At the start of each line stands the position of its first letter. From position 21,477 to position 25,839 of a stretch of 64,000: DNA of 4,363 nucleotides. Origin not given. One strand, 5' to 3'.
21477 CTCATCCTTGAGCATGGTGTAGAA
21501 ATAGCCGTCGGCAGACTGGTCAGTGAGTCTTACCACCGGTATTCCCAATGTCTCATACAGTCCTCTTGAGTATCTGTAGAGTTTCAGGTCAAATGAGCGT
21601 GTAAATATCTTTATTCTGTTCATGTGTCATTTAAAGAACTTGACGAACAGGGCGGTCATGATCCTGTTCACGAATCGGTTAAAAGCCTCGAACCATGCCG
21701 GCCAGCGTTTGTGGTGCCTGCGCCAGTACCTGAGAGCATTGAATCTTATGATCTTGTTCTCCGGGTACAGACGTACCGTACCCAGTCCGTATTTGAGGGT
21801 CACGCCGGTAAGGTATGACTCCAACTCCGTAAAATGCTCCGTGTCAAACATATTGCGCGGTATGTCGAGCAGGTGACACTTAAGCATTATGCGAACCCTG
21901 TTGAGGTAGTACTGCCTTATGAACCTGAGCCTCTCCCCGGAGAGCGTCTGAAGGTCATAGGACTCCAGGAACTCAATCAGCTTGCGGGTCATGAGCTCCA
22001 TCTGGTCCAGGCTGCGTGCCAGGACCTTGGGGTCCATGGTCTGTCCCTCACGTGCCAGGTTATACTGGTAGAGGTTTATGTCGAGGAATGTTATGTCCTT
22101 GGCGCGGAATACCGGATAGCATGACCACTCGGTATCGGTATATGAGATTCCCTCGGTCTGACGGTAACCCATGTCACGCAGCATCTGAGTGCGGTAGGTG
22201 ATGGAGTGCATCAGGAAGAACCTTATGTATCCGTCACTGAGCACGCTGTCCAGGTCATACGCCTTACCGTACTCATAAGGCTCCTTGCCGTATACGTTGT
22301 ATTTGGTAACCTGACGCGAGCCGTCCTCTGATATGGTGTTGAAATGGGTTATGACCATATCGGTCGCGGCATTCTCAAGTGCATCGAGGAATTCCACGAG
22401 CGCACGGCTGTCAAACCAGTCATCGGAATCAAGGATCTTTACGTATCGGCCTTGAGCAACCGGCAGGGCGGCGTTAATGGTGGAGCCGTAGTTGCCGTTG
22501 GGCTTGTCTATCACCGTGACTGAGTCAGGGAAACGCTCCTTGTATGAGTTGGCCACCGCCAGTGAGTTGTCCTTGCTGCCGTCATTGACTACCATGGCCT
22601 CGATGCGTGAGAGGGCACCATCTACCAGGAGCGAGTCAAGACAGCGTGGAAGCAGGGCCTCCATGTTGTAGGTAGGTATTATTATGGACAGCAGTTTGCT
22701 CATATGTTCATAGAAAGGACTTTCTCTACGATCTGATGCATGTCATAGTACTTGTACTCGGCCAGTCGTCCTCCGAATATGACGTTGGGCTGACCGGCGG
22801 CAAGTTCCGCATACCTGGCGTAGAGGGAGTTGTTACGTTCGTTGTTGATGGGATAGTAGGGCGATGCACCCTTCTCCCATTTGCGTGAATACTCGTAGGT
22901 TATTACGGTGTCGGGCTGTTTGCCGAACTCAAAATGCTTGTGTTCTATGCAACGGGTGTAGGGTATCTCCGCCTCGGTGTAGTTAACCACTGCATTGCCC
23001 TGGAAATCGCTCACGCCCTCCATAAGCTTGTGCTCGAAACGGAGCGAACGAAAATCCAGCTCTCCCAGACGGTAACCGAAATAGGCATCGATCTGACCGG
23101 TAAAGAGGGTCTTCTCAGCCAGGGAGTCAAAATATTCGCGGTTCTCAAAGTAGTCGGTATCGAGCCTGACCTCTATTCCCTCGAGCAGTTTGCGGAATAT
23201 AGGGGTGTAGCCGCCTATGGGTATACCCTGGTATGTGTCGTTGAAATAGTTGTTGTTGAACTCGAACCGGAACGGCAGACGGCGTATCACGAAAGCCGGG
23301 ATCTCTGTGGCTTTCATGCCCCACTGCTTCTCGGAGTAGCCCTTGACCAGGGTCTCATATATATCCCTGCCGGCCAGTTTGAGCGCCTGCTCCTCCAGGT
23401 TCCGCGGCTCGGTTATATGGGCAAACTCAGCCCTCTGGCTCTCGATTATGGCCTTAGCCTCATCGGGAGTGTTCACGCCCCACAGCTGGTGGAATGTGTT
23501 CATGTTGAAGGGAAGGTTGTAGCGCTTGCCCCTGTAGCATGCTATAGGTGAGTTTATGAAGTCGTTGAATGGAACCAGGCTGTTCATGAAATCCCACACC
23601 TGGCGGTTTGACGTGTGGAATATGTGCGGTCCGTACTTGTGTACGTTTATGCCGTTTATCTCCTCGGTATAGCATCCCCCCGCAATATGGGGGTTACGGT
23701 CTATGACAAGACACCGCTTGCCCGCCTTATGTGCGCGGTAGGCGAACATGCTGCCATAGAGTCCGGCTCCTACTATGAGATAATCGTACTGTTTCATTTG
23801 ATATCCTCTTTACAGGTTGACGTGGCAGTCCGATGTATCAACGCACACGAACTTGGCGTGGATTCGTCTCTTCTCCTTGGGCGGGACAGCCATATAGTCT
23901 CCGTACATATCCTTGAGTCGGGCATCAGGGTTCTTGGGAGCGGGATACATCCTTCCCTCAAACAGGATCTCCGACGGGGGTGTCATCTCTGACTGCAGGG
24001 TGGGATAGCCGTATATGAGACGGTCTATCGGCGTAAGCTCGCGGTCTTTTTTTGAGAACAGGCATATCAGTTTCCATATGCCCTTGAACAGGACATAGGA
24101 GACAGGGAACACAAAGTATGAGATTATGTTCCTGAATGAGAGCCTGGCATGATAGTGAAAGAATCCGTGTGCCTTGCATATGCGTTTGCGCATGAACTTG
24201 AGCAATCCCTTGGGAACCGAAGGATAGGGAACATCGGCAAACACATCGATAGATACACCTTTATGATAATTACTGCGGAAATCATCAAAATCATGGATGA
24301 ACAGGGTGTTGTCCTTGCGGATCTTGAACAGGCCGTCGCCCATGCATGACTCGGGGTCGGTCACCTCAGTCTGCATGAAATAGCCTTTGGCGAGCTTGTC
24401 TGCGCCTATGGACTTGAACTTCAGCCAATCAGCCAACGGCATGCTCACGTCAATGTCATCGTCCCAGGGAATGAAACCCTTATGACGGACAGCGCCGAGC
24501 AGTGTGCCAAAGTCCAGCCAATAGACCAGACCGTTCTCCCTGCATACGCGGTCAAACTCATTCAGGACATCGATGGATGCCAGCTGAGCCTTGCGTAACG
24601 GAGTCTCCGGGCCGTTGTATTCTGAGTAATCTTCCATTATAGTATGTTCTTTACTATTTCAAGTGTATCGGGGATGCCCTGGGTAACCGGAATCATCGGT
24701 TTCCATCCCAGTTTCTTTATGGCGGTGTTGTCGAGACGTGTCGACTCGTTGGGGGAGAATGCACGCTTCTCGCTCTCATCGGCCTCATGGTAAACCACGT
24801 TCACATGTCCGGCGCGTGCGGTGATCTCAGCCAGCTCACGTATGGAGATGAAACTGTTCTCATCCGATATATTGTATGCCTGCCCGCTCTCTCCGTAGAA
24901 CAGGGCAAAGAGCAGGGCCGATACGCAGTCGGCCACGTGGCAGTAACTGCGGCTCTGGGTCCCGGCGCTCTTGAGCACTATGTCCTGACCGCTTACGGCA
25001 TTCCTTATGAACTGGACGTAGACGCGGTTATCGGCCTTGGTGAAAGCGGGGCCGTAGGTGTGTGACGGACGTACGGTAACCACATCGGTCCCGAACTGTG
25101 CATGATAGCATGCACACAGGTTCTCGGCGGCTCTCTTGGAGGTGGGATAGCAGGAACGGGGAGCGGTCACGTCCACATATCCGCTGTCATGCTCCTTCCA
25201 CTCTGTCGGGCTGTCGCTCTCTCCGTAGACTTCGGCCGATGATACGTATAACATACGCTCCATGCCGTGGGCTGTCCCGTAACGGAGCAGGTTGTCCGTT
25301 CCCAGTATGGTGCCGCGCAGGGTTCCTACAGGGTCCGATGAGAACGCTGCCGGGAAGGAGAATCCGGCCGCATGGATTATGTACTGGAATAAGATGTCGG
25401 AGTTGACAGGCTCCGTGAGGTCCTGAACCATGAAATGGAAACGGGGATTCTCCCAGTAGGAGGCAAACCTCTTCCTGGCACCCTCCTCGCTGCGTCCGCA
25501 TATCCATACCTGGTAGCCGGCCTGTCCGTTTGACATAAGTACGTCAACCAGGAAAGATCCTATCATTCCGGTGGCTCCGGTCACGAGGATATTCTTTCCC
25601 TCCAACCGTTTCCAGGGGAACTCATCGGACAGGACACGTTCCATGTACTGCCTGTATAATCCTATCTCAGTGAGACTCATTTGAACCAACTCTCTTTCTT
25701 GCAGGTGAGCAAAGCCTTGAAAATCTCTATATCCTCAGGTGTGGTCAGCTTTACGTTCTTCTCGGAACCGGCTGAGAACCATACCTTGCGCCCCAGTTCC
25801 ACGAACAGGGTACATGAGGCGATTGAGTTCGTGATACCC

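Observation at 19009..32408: A pneumococcal tar/lic-like toolkit in a Bacteroidales genome: three LicD paralogs, two CDP-activation modules, a flippase and a DMT transporter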

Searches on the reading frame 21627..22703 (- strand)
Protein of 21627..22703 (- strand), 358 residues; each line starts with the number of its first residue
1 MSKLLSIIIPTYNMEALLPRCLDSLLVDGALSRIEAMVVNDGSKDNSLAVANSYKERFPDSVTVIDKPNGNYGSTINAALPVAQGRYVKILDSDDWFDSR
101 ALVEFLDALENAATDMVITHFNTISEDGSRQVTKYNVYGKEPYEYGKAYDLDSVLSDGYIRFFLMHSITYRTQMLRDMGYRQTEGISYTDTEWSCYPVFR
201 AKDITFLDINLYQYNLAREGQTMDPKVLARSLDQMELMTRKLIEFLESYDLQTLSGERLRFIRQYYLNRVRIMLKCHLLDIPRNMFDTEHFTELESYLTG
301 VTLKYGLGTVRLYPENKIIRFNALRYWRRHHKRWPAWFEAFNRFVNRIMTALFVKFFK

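Call 3: search_protein_families(library=pfam, proteins=[window:21627-22703:-])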
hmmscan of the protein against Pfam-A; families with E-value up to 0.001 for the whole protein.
window:21627-22703:- (358 aa): 2 families
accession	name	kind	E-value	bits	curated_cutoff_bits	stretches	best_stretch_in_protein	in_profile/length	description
PF00535.33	Glycos_transf_2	-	1.3e-26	94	23.3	1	6-146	1-140/168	Glycosyl transferase family 2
PF13641.12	Glyco_tranf_2_3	-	1.8e-09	38.4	27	1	5-117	3-119/230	Glycosyltransferase like family 2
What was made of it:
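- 21627..22703 (-): GT2-family glycosyltransferase. Travels with Glf and LicD1 in relatives. PF00535 94 bits (call 3).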

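Call 5: search_protein_families(library=ncbifam, proteins=[window:21627-22703:-], max_evalue=0.01)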
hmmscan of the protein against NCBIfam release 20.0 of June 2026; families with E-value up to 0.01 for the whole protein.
window:21627-22703:- (358 aa): 19 families
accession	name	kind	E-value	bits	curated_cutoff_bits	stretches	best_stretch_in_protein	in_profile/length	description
NF007482.0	PRK10073.1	equivalog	1.8e-24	86.3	423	1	3-219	6-220/334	glycosyltransferase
NF047683.1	TeichurnBiosyTuaG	equivalog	6.5e-13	48.9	400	1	3-130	6-132/252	teichuronic acid biosynthesis protein TuaG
TIGR03111.1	glyc2_xrt_Gpos1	hypoth_equivalog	5.7e-12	45.1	363.95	1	5-149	51-199/439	TIGR03111 family XrtG-associated glycosyltransferase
NF041875.1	EPS_EpsD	equivalog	1.7e-11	44.2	370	1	5-119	1-114/325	exopolysaccharide biosynthesis glycosyltransferase EpsD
NF053739.1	GlytfEpsEBac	equivalog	2.3e-10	39.9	450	1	5-130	3-129/265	glycosyltransferase EpsE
TIGR03937.1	PgaC_IcaA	equivalog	1e-09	37.9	422.3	1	4-112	46-153/407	poly-beta-1,6-N-acetyl-D-glucosamine synthase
TIGR04440.1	glyco_TIGR04440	domain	1.6e-09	37.8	70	1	5-132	2-130/215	TIGR00180 family glycosyltransferase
TIGR04283.1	glyco_like_mftF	equivalog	2.1e-09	37.3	182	1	5-122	1-108/221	TIGR04283 family arsenosugar biosynthesis glycosyltransferase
NF050050.1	ProtGlycPglI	equivalog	7e-08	32.2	500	1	4-113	3-112/306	GalNAc(5)-diNAcBac-PP-undecaprenol beta-1,3-glucosyltransferase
NF038302.1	EPS_HpsE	equivalog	1.4e-07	30.8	300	1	5-98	3-100/307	hormogonium polysaccharide biosynthesis glycosyltransferase HpsE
NF041391.1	DPhHxTase_Halo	equivalog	1.8e-06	27.1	375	1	11-210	3-182/213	dolichyl-phosphate hexose transferase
TIGR03965.1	mycofact_glyco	equivalog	2.6e-06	26.6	280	1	5-117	76-187/467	mycofactocin biosynthesis glycosyltransferase MftF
NF007453.0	PRK10018.1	equivalog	3.9e-06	26.7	382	1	3-149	6-152/280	colanic acid biosynthesis glycosyltransferase WcaA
TIGR04017.1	WcaA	equivalog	2.5e-05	24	495.75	1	3-147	5-149/279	colanic acid biosynthesis glycosyltransferase WcaA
NF047588.1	GlcsyltransPgfSStrep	equivalog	0.00019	20.8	500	1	5-123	3-123/308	glycosyltransferase PgfS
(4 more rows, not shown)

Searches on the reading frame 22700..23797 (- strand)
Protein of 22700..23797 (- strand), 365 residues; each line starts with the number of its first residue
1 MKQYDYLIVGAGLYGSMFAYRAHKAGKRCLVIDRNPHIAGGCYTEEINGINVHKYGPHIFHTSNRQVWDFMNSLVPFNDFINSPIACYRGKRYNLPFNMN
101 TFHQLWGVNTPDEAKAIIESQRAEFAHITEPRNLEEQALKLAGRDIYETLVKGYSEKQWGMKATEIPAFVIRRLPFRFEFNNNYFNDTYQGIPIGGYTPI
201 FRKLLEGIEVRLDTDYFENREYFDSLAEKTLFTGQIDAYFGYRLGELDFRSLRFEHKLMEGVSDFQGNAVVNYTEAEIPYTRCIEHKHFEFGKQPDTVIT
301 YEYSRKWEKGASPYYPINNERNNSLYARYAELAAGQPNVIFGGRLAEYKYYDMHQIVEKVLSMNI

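Call 3: search_protein_families(library=pfam, proteins=[window:22700-23797:-])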
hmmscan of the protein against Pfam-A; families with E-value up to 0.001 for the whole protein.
window:22700-23797:- (365 aa): 4 families
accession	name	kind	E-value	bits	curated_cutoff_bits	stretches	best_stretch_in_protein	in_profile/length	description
PF03275.19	GLF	-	2.8e-77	259.5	26.3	1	150-350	2-203/203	UDP-galactopyranose mutase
PF13450.12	NAD_binding_8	-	1.5e-20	73.6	21.9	1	8-74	1-68/68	NAD(P)-binding Rossmann-like domain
PF01266.30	DAO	-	0.00014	21.9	27.9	1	5-41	1-37/353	FAD dependent oxidoreductase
PF12831.13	FAD_oxidored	-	0.00073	19.4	27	1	5-75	1-69/416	FAD dependent oxidoreductase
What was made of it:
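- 22700..23797 (-): UDP-galactopyranose mutase (Glf). PF03275 259.5 bits (call 3).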

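Call 5: search_protein_families(library=ncbifam, proteins=[window:22700-23797:-], max_evalue=0.01)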
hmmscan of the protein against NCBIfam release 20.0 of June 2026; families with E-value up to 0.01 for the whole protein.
window:22700-23797:- (365 aa): 15 families
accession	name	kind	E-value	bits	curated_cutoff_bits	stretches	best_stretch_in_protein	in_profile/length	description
TIGR00031.1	UDP-GALP_mutase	equivalog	1.6e-114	382.8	303.75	1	3-361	1-370/378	UDP-galactopyranose mutase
NF005545.0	PRK07208.1-1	equivalog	2.8e-17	62.3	451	1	3-168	7-172/504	hypothetical protein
NF005548.0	PRK07208.1-4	equivalog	5.9e-15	54.8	389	1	5-168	5-168/488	hypothetical protein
NF005547.0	PRK07208.1-3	equivalog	2.1e-13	49.8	380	1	5-164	6-169/465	hypothetical protein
NF005546.0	PRK07208.1-2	equivalog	4.1e-08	32.3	418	1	98-168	134-201/527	hypothetical protein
NF005560.0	PRK07233.1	equivalog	1.5e-07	30.7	252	1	7-210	4-211/435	hypothetical protein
TIGR03364.1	HpnW_proposed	hypoth_equivalog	2.9e-05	23.3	285.1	1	4-40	1-37/365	TIGR03364 family FAD-dependent oxidoreductase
TIGR02032.1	GG-red-SF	subfamily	0.00013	21.8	158.8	1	4-35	1-32/297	geranylgeranyl reductase family protein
NF003585.0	PRK05249.1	equivalog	0.00017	20.3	465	1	2-43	5-46/464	Si-specific NAD(P)(+) transhydrogenase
NF008425.0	PRK11259.1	equivalog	0.0015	17.5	257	1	2-38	3-41/377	N-methyl-L-tryptophan oxidase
NF004992.0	PRK06370.1-4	equivalog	0.0022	16.5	629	1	2-42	3-42/459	FAD-containing oxidoreductase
NF041853.1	hythiocyan_redase_MerA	equivalog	0.0031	16.4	650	1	1-42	1-42/440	hypothiocyanous acid reductase MerA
NF053717.1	VnlPnlRedVprA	equivalog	0.0033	16.3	600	1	2-51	5-55/481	vinyl phenol reductase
NF004943.0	PRK06292.2-1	equivalog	0.0057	15.5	432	1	1-45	1-45/456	dihydrolipoyl dehydrogenase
NF041160.1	DGGPL_Thplmales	equivalog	0.0071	15.3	780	1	1-40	1-40/396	digeranylgeranylglycerophospholipid reductase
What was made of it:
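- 22700..23797 (-): TIGR00031 382.8 bits > 303.75 (call 5).
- Checked: | Glf | 22700-23797 | TIGR00031, 382.8 against cut-off 303.75 (call 5) |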

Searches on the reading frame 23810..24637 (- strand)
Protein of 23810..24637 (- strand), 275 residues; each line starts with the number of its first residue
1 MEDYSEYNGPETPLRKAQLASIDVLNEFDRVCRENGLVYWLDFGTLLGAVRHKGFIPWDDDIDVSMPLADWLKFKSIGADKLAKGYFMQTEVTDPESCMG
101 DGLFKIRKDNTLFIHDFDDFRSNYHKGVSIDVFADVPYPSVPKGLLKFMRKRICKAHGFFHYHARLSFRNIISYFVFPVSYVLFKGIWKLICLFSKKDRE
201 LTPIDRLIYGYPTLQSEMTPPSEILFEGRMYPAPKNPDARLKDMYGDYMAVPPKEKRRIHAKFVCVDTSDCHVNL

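Call 3: search_protein_families(library=pfam, proteins=[window:23810-24637:-])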
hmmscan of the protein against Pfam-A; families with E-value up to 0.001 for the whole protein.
window:23810-24637:- (275 aa): 1 family
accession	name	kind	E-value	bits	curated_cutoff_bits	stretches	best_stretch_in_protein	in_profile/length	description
PF04991.19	LicD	-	3.3e-31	109.6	22.6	1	32-246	1-227/227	LicD family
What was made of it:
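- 23810..24637 (-): LicD1: LicD-family phosphotransferase. Probable alditol-phosphate transferase. PF04991 109.6 bits (call 3).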

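Call 5: search_protein_families(library=ncbifam, proteins=[window:23810-24637:-], max_evalue=0.01)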
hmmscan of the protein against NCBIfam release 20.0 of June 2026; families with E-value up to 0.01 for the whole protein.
window:23810-24637:- (275 aa): 1 family
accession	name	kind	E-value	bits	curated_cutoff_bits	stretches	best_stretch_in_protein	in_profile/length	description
NF045866.1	GGPL_Ptran_Mf1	equivalog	4e-20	72.9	225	1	21-71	5-55/240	diacylglycerol cholinephosphotransferase Mf1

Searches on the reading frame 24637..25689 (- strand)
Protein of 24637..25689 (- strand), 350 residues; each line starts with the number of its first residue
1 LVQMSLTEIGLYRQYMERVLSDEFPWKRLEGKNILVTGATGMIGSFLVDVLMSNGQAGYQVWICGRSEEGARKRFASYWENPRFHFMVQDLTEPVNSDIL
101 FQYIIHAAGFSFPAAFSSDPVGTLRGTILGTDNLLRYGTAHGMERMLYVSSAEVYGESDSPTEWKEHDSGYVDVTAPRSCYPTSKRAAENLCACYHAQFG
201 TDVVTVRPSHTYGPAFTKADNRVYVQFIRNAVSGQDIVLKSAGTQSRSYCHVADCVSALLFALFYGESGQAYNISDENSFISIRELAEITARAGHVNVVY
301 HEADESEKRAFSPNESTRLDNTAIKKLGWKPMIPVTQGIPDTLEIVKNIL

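Call 3: search_protein_families(library=pfam, proteins=[window:24637-25689:-])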
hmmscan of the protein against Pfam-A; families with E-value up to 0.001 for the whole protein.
window:24637-25689:- (350 aa): 8 families
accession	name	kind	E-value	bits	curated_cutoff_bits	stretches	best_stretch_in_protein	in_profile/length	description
PF01370.27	Epimerase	-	1.2e-49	169.3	20.9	1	34-274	1-239/240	NAD dependent epimerase/dehydratase family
PF16363.11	GDP_Man_Dehyd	-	1.6e-33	117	27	1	35-341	1-331/332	GDP-mannose 4,6 dehydratase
PF01073.25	3Beta_HSD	-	1.2e-10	41.3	22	1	35-249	1-215/280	3-beta hydroxysteroid dehydrogenase/isomerase family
PF07993.18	NAD_binding_4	-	3e-10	40.1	20.1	1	36-217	1-213/258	Male sterility protein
PF02719.21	Polysacc_synt_2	-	3.1e-06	27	20.2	1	34-151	1-128/293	Polysaccharide biosynthesis protein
PF04321.23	RmlD_sub_bind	-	4.6e-06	26.4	27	1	33-344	2-283/287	RmlD substrate binding domain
PF13460.12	NAD_binding_10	-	9e-06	26.1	27.2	1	38-209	1-144/184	NAD(P)H-binding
PF00106.31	adh_short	-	2.2e-05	24.5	26.6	1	32-104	1-71/195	short chain dehydrogenase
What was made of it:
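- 24637..25689 (-): Extended-SDR reductase, a probable CDP-ketose reductase. The likely true start is the ATG at 25680. PF01370 169 bits (call 3).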

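Call 5: search_protein_families(library=ncbifam, proteins=[window:24637-25689:-], max_evalue=0.01)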
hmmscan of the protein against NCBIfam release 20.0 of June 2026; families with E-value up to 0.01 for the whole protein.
window:24637-25689:- (350 aa): 37 families (the best 25 are shown)
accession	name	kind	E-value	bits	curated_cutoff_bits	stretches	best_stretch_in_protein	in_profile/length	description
TIGR01181.1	dTDP_gluc_dehyt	equivalog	3.7e-27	95.3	365.1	1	33-344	1-309/321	dTDP-glucose 4,6-dehydratase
TIGR04180.1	EDH_00030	hypoth_equivalog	9.2e-21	74.2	475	1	34-331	1-294/297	NAD-dependent 4,6-dehydratase LegB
NF008872.0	PRK11908.1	equivalog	7.5e-18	64.7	294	1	32-302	2-279/349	bifunctional UDP-4-keto-pentose/UDP-xylose synthase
NF047922.1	GDPFucSynFcl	equivalog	4.7e-17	62.4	500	1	32-343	3-298/308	GDP-L-fucose synthase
TIGR01179.1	galE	equivalog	5.4e-17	61.6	262.3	2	33-207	1-172/332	UDP-glucose 4-epimerase GalE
NF007490.0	PRK10084.1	subfamily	4.1e-16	58.9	649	1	33-343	2-331/361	dTDP-glucose 4,6-dehydratase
NF007582.0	PRK10217.1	equivalog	4.8e-14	52.2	698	1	32-280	2-257/355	dTDP-glucose 4,6-dehydratase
TIGR01746.1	Thioester-redct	subfamily_domain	1e-13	51.3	213.35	2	128-309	113-295/371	thioester reductase domain-containing protein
TIGR02622.1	CDP_4_6_dhtase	equivalog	2.6e-13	49.8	278.45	1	30-347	3-331/352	CDP-glucose 4,6-dehydratase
NF005998.1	PRK08125.1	equivalog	3.7e-13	48.8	777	1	31-290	315-581/649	bifunctional UDP-4-amino-4-deoxy-L-arabinose formyltransferase/UDP-glucuronic acid oxidase ArnA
TIGR02197.1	heptose_epim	equivalog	4.3e-13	49.1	274.6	1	34-344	1-311/316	ADP-glyceromanno-heptose 6-epimerase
TIGR03466.1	HpnA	hypoth_equivalog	4.3e-13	48.9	367.65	1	33-291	2-247/327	hopanoid-associated sugar epimerase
NF041293.1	G6PDh_Azf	equivalog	7.4e-08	32.1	400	1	32-207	3-178/252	NAD-dependent glucose-6-phosphate dehydrogenase Azf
NF042422.1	oxyalk_red_OleD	equivalog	2.5e-07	30.4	580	1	33-279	2-236/329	2-alkyl-3-oxoalkanoate reductase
TIGR03589.1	PseB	equivalog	1.9e-06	27.1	407.75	1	29-151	2-125/324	UDP-N-acetylglucosamine 4,6-dehydratase (inverting)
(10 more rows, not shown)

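Call 25: search_solved_structures(query=window:24637-25689:-, max_evalue=1e-10)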
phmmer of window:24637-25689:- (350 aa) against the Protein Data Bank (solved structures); distinct sequences matched with E-value up to 1e-10: 54.
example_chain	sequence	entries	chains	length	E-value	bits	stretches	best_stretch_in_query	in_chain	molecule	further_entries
8v4g_A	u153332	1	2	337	6.7e-38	133.8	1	28-349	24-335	Putative nucleotide sugar dehydratase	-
8v4h_A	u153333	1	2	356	7.8e-38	133.5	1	28-349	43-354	Putative nucleotide sugar dehydratase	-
2b69_A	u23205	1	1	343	8.1e-37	130.2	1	30-343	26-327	UDP-glucuronate decarboxylase 1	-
4gll_A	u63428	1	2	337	9.5e-37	130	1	31-343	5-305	UDP-glucuronic acid decarboxylase 1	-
4m55_A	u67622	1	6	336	5.2e-36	127.6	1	31-343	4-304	UDP-glucuronic acid decarboxylase 1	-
4lk3_A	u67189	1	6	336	7.2e-36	127.1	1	31-343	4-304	UDP-glucuronic acid decarboxylase 1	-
8vr2_A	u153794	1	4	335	1.8e-23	86.4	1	29-340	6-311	NAD-dependent epimerase/dehydratase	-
6bi4_A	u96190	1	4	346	7.5e-20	74.4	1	30-344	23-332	dTDP-glucose 4,6-dehydratase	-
8rdg_A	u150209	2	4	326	2.1e-19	73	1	33-343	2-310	SDR family NAD(P)-dependent oxidoreductase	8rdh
8rdi_A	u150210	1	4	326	7.5e-19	71.1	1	33-343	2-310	SDR family NAD(P)-dependent oxidoreductase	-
6x3b_A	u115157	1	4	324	9e-19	70.9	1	102-339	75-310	GDP-6-deoxy-D-mannose reductase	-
3icp_A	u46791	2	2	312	2.3e-18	69.5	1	34-344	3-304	NAD-dependent epimerase/dehydratase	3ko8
6bwl_A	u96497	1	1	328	3.4e-17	65.7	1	33-348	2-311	Pal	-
4zrm_A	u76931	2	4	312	5e-17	65.1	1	32-347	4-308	UDP-glucose 4-epimerase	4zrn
1r66_A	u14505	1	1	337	1.8e-16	63.3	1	34-341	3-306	TDP-glucose-4,6-dehydratase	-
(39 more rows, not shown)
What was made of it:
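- On CDP-ketose reductase route (HS5.18/HS5.17, Mnp1/Mnp2): 8V4G/8V4H are the best PDB hits, at 6.7e-38 and 133.8 bits (call 25).
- The SDR's best solved relative is that reductase (8V4G, 6.7e-38; call 25).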
